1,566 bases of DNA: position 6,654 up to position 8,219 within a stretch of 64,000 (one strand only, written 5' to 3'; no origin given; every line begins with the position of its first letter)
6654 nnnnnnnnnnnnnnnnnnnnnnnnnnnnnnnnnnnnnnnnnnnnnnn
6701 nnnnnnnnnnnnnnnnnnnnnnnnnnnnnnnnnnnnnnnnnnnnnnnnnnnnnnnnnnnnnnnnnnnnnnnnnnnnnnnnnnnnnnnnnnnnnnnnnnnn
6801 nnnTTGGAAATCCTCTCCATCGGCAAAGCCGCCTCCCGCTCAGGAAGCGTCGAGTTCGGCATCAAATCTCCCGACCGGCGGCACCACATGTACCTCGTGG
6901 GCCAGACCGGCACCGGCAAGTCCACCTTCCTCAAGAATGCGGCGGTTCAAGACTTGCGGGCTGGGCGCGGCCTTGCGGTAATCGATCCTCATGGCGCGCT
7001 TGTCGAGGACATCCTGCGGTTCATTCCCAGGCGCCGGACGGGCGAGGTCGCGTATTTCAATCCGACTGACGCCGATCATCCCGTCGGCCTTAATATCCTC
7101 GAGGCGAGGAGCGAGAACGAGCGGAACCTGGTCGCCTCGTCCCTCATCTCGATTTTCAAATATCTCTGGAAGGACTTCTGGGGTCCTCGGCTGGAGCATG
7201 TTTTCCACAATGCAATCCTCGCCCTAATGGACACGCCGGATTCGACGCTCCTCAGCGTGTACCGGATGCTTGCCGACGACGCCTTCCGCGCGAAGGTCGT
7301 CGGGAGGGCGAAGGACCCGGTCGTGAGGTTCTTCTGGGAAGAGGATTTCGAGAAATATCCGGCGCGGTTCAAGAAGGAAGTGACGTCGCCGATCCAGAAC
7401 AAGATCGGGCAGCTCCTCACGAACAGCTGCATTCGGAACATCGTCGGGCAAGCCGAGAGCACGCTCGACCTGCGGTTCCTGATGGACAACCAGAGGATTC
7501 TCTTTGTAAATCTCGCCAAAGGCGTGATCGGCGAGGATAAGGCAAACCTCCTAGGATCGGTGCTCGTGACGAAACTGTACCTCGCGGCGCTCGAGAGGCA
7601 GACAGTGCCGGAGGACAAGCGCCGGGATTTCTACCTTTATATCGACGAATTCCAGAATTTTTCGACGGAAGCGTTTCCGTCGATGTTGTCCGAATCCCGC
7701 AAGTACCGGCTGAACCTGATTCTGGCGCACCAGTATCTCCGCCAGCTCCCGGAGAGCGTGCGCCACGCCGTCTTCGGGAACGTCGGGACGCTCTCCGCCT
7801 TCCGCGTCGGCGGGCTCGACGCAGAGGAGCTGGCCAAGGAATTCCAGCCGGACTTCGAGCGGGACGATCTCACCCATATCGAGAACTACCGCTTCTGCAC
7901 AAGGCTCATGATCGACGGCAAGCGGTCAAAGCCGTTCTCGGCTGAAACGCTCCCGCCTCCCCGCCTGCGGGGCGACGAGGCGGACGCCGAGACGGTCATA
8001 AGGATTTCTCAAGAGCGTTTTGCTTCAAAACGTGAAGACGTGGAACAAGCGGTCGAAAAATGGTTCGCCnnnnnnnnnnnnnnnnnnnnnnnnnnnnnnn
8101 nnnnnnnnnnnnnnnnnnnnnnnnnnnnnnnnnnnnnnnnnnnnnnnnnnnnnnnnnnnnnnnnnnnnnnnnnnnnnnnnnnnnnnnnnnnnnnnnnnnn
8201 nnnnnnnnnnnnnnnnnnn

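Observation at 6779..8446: Second paralogous T4CP-like ATPase with apparent TTG start abutting an intrinsic-terminator-like hairpin, and a long structured 3' UTR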

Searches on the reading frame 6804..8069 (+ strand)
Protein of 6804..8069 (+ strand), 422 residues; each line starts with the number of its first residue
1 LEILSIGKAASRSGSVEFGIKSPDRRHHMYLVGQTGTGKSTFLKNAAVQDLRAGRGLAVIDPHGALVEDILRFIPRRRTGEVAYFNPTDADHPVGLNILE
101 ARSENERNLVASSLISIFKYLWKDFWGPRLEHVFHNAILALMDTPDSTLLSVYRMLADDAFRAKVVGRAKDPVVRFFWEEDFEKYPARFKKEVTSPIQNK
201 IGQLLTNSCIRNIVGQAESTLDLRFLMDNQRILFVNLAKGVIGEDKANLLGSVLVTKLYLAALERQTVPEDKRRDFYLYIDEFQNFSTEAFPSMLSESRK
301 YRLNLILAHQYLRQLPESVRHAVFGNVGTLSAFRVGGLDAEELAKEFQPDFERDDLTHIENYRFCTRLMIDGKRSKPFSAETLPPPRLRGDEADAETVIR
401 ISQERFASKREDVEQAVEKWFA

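Call 10: search_protein_families(library=pfam, proteins=[window:6804-8069:+], max_evalue=0.01)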
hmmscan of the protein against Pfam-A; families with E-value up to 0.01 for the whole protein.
window:6804-8069:+ (422 aa): 7 families
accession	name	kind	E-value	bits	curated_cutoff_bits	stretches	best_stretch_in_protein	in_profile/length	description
PF10412.15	TrwB_AAD_bind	-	2.1e-13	50.4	20.5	1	25-317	14-288/387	Type IV secretion-system coupling protein DNA-binding domain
PF13401.12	AAA_22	-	7.7e-05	23.4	27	0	26-56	5-35/130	AAA domain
PF12696.13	TraG-D_C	-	0.00014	22.2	22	1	276-333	2-64/126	TraM recognition site of TraD and TraG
PF25199.1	nSTAND_NTPase5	-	0.00014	22.1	34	1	22-80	37-96/145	Novel STAND NTPase 5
PF24389.1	ORC-CDC6-like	-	0.00064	19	27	0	24-52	30-58/571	ORC-CDC6-like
PF01935.23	DUF87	-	0.0051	17.4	23.2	1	6-64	3-62/220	Helicase HerA, central domain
PF13191.12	AAA_16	-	0.009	17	32.6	0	27-52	25-50/167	AAA ATPase domain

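Call 12: find_homologous_proteins(query=window:6804-8069:+, max_evalue=1e-10)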
Query window:6804-8069:+ (422 aa): 7999 proteins with E <= 1e-10 among 8000 candidates; the best 120 are listed.
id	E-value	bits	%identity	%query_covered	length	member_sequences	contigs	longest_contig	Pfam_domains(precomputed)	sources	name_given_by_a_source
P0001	1.5e-261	885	100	93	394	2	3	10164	PF10412.16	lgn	-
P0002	1.2e-219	747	77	99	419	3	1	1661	PF10412.16,PF01935.24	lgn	-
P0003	9.2e-213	725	74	100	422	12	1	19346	PF10412.16,PF01935.24,PF13401.13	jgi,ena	-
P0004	5.2e-211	719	74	99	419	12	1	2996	PF10412.16,PF01935.24,PF13401.13,PF12696.14,PF24389.2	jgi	-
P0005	8.1e-208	708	73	100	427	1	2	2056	PF10412.16,PF01935.24,PF13401.13,PF02534.21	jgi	jgi:hypothetical protein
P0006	3.6e-205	700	72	100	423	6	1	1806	PF10412.16,PF01935.24,PF12696.14,PF24389.2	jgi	jgi:type IV secretory pathway TraG/TraD family ATPase VirD4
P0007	1.6e-204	697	72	100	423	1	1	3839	PF10412.16,PF01935.24,PF13401.13,PF02534.21,PF24389.2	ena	-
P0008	2.0e-204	697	71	100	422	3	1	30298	PF10412.16,PF01935.24,PF13401.13,PF12696.14,PF24389.2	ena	-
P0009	4.6e-204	696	71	100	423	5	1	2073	PF10412.16,PF01935.24,PF13401.13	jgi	jgi:type IV secretory pathway TraG/TraD family ATPase VirD4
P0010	1.2e-203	695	71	99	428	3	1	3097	PF10412.16,PF01935.24,PF13401.13,PF02534.21,PF25199.2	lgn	-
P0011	1.5e-203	694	72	100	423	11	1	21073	PF10412.16,PF01935.24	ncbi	ncbi:MAG: type IV secretory system conjugative DNA transfer family protein [Minisyncoccota bacterium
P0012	1.9e-203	694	71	100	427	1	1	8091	PF10412.16,PF01935.24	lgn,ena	-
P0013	2.9e-202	690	71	99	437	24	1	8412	PF10412.16,PF01935.24,PF13401.13,PF12696.14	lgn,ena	-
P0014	3.6e-202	690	71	100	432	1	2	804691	PF10412.16,PF01935.24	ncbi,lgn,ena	-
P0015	5.4e-202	689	71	100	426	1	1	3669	PF10412.16,PF01935.24,PF13401.13,PF02534.21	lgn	-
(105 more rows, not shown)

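Call 15: find_encoding_contigs(protein=P0001, flank=10000, max_places=6)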
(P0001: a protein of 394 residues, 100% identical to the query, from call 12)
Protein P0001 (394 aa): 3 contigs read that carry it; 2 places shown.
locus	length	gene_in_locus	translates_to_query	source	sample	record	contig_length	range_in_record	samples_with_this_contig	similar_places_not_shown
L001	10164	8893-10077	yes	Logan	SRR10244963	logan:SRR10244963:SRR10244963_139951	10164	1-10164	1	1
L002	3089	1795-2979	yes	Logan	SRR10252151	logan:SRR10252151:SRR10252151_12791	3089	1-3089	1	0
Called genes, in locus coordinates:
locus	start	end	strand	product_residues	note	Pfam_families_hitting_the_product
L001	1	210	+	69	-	?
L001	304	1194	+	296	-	-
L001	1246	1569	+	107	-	-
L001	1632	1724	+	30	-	-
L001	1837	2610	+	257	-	-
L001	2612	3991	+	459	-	PF02534:T4SS-DNA_transf (weak), PF01935:DUF87 (weak), PF10412:TrwB_AAD_bind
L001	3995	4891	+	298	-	PF08590:DUF1771 (weak)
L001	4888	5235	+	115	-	-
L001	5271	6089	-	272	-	-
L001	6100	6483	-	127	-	-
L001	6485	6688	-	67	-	-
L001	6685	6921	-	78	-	-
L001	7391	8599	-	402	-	PF17820:PDZ_6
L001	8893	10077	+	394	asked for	PF10412:TrwB_AAD_bind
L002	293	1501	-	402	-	PF17820:PDZ_6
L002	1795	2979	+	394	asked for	PF10412:TrwB_AAD_bind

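Call 16: find_related_loci(query=window:6804-8069:+, collection=genome_contigs, flank=6000)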
Query window:6804-8069:+ (422 aa) in genome_contigs; peptide patterns used: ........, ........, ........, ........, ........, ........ (x = any residue, [..] = any of these).
599 stretches matched a pattern (row limit reached: there are more); 584 encode a relative of the query (tblastn E <= 1e-3); the best 80 are kept; 80 distinct loci.
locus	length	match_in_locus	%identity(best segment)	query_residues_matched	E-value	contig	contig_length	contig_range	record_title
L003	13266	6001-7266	65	1-422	0e+0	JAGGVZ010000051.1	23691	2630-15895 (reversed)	MAG: bacterium isolate AUK113 PB_MBMC_067_c_000000000063, whole genome shotgun sequence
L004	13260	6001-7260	60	2-421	0e+0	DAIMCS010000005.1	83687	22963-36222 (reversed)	MAG TPA_asm: Patescibacteria group bacterium isolate CTOTU25981 NODE_30_length_83687_cov_10.729482, whole genome shotgun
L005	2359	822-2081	60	2-421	0e+0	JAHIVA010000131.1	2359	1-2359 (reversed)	MAG: Patescibacteria group bacterium isolate MM_PC_MetaG.mb.47 MM_PC_MetaG.mb.47_k141_720588, whole genome shotgun seque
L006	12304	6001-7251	54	2-420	7e-161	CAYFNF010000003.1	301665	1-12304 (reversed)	MAG TPA_asm: uncultured Gammaproteobacteria bacterium isolate ERP019367_co2_140 genome assembly, contig: NODE_30_length_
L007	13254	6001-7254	56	3-420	1e-160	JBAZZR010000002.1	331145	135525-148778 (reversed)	MAG: Patescibacteria group bacterium isolate SO_2017_GW3_20 scaffold_3_c2_OW296A_2017, whole genome shotgun sequence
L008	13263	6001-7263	55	2-422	5e-159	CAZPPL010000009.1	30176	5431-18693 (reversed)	MAG TPA_asm: uncultured Gammaproteobacteria bacterium isolate SRP128015_co4_28 genome assembly, contig: NODE_318_length_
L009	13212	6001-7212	56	17-420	4e-158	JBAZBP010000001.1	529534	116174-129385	MAG: Patescibacteria group bacterium isolate SO_2017_GW1_115 NODE_100_length_529534_cov_2.059285_OW334_2017, whole genom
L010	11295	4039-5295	54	2-420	3e-157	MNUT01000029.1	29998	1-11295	MAG: Candidatus Falkowbacteria bacterium CG1_02_37_21 cg1_0.2_scaffold_1029_c, whole genome shotgun sequence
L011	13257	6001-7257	54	2-420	3e-157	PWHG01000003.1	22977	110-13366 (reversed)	MAG: Candidatus Falkowbacteria bacterium isolate T1Sed10_134 T1-Sed10-C1745, whole genome shotgun sequence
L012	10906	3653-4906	54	3-420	1e-156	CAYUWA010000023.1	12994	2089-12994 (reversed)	MAG TPA_asm: uncultured Gammaproteobacteria bacterium isolate binchicken_co113_83 genome assembly, contig: NODE_5642_len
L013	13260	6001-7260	53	2-421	3e-156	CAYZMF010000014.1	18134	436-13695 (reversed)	MAG TPA_asm: uncultured Gammaproteobacteria bacterium isolate binchicken_co157_726 genome assembly, contig: NODE_7136_le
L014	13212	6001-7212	56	17-420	3e-156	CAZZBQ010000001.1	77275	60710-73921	MAG TPA_asm: uncultured Gammaproteobacteria bacterium isolate SRP294416_co1_773 genome assembly, contig: NODE_366_length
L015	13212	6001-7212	55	17-420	1e-155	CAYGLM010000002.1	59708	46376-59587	MAG TPA_asm: uncultured Gammaproteobacteria bacterium isolate ERP113451_co4_283 genome assembly, contig: NODE_114_length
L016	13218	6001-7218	54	17-422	6e-156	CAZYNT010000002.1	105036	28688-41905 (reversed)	MAG TPA_asm: uncultured Gammaproteobacteria bacterium isolate SRP263991_co4_298 genome assembly, contig: NODE_107_length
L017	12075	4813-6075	54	2-422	5e-156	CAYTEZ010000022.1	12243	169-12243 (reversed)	MAG TPA_asm: uncultured Gammaproteobacteria bacterium isolate SRP170004_co1_41 genome assembly, contig: NODE_8332_length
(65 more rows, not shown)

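Call 18: find_related_loci(query=window:6804-8069:+, collection=metagenome_contigs, flank=5000)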
Query window:6804-8069:+ (422 aa) in metagenome_contigs; peptide patterns used: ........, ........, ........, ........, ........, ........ (x = any residue, [..] = any of these).
600 stretches matched a pattern (row limit reached: there are more); 582 encode a relative of the query (tblastn E <= 1e-3); the best 80 are kept; 80 distinct loci.
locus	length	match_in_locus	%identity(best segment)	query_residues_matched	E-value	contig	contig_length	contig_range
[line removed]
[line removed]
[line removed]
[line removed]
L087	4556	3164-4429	70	1-422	0e+0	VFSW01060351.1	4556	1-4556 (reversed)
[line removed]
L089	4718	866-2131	69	1-422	0e+0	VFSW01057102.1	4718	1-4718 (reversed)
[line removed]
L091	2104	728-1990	62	1-421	0e+0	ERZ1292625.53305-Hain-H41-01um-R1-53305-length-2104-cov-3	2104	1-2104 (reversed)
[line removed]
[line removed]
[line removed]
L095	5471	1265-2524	60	2-421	0e+0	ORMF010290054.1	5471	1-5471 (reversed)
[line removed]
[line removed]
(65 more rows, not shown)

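Call 40: find_encoding_contigs(protein=P0003, flank=6000, max_places=2)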
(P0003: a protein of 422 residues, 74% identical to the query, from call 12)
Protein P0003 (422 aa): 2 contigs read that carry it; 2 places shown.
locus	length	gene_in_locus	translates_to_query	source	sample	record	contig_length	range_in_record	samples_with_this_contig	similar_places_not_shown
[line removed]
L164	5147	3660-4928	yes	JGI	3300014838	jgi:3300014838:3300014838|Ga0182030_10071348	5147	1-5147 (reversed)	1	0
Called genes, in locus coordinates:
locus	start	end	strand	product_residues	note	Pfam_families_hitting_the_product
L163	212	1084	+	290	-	PF13814:Replic_Relax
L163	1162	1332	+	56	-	PF13248:Zn_ribbon_3 (weak)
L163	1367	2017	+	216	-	-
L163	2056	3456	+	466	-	PF02534:T4SS-DNA_transf, PF12696:TraG-D_C (weak)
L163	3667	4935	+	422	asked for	PF01935:DUF87, PF10412:TrwB_AAD_bind, PF13401:AAA_22 (faint)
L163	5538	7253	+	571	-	PF05157:MshEN, PF00437:T2SSE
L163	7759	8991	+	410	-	PF28597:T2SSF_N (weak), PF00482:T2SSF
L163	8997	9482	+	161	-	-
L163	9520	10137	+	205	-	-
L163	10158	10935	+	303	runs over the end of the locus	-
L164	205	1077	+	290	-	PF13814:Replic_Relax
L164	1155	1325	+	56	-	PF13248:Zn_ribbon_3 (weak)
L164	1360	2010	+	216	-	-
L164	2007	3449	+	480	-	PF02534:T4SS-DNA_transf, PF12696:TraG-D_C (weak)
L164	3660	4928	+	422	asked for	PF01935:DUF87, PF10412:TrwB_AAD_bind, PF13401:AAA_22 (faint)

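Call 41: find_encoding_contigs(protein=P0008, flank=6000, max_places=2)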
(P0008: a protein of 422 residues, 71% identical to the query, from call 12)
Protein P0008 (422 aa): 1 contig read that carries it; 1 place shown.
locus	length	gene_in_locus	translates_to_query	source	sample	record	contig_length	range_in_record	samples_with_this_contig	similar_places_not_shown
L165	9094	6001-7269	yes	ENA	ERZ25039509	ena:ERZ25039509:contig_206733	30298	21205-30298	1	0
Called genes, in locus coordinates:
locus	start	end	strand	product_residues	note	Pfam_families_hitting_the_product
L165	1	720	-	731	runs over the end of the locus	PF17191:RecG_wedge, PF01336:tRNA_anti-codon (weak), PF00270:DEAD, PF04851:ResIII, PF00271:Helicase_C, PF19833:RecG_dom3_C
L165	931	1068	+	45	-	-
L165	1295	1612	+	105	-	-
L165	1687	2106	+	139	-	PF06262:Zincin_1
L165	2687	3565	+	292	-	PF13814:Replic_Relax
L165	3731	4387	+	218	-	-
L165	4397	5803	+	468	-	PF02534:T4SS-DNA_transf (faint), PF10412:TrwB_AAD_bind, PF01935:DUF87 (weak), PF12696:TraG-D_C (weak)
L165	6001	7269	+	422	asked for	PF01935:DUF87, PF10412:TrwB_AAD_bind, PF13401:AAA_22 (faint), PF24389:ORC-CDC6-like (faint), PF12696:TraG-D_C (weak)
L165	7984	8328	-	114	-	-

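Call 42: find_encoding_contigs(protein=P0011, flank=6000, max_places=2)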
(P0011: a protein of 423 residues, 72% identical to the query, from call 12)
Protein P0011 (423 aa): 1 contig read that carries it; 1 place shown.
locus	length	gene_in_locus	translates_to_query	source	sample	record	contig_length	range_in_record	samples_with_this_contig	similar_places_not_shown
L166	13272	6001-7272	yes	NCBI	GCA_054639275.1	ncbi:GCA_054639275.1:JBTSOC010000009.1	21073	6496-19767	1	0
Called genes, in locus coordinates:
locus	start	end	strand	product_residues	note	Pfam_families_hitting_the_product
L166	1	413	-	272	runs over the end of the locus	PF00589:Phage_integrase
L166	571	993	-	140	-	-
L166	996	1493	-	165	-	-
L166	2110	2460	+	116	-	-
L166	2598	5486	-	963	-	PF01833:TIG, PF01471:PG_binding_1 (weak)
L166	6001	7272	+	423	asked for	PF01935:DUF87, PF10412:TrwB_AAD_bind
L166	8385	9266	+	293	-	PF03462:PCRF, PF00472:RF-1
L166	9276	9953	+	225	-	PF00005:ABC_tran, PF02463:SMC_N (faint), PF13304:AAA_21 (faint)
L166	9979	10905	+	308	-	PF18075:FtsX_ECD, PF02687:FtsX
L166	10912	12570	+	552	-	PF01656:CbiA (weak), PF06418:CTP_synth_N, PF00117:GATase, PF07722:Peptidase_C26 (weak)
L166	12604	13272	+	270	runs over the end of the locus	PF13175:AAA_15 (faint), PF13555:AAA_29 (weak), PF00005:ABC_tran, PF13304:AAA_21 (weak)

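Call 43: find_encoding_contigs(protein=P0014, flank=6000, max_places=2)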
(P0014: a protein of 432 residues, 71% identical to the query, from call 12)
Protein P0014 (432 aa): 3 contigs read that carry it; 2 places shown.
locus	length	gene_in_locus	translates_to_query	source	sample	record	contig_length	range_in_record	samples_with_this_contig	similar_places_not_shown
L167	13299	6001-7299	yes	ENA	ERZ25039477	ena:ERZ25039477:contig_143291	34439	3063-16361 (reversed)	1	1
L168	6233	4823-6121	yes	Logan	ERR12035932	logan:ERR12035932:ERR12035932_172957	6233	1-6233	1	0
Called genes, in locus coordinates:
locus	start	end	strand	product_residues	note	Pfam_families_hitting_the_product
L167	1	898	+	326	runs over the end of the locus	-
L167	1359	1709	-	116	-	PF22296:bAvd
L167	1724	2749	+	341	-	PF00078:RVT_1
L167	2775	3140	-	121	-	-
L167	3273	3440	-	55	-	-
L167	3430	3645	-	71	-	-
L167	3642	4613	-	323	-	-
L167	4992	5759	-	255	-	-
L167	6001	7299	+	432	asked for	PF01935:DUF87 (weak), PF10412:TrwB_AAD_bind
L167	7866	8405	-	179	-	-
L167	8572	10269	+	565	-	PF00239:Resolvase, PF07508:Recombinase, PF13408:Zn_ribbon_recom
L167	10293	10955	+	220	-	-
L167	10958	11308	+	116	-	PF04020:Phage_holin_4_2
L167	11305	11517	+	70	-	PF03840:SecG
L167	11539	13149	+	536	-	PF00496:SBP_bac_5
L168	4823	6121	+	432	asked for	PF01935:DUF87 (weak), PF10412:TrwB_AAD_bind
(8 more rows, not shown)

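Call 62: search_solved_structures(query=window:6804-8069:+, max_evalue=0.01)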
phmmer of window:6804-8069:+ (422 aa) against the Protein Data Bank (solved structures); distinct sequences matched with E-value up to 0.01: 2.
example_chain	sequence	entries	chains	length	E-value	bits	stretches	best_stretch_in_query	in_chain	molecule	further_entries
1gl6_A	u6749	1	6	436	0.00012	24.3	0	26-68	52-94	ATPASE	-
1e9r_A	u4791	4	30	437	0.00012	24.3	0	26-68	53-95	CONJUGAL TRANSFER PROTEIN TRWB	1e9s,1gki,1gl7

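Call 63: search_protein_families(library=ncbifam, proteins=[window:6804-8069:+], max_evalue=0.001)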
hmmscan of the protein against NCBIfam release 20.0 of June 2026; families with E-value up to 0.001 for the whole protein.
window:6804-8069:+ (422 aa): 4 families
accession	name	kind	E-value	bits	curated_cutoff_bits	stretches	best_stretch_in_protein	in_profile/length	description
NF045973.1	conju_CD1115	equivalog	1.3e-09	37.5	250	1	23-328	21-350/442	VirD4-like conjugal transfer protein, CD1115 family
TIGR03743.1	SXT_TraD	subfamily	1.7e-06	26.8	366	1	24-99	173-251/636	conjugative transfer system coupling protein TraD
NF053655.1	CedD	equivalog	8.6e-05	21.4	600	0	5-73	200-268/527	DNA-translocating ATPase CedD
NF045975.1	VirB4_plasma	equivalog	0.00034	18.4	590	1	26-63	515-552/894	Mbov_0397 family ICE element conjugal transfer ATPase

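Call 77: search_protein_families(library=pfam, proteins=[L001:304-1191:+, L001:1246-1566:+, L001:1837-2607:+], max_evalue=0.01)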
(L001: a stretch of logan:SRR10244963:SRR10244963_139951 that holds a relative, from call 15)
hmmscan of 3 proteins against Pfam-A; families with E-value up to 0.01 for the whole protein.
L001:304-1191:+ (296 aa): 1 family
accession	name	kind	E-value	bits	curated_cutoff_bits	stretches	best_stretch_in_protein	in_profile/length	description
PF18928.5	DUF5677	-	5.8e-05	23.6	27.1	1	83-221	32-153/166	Family of unknown function (DUF5677)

L001:1246-1566:+ (107 aa): 0 families

L001:1837-2607:+ (257 aa): 0 families
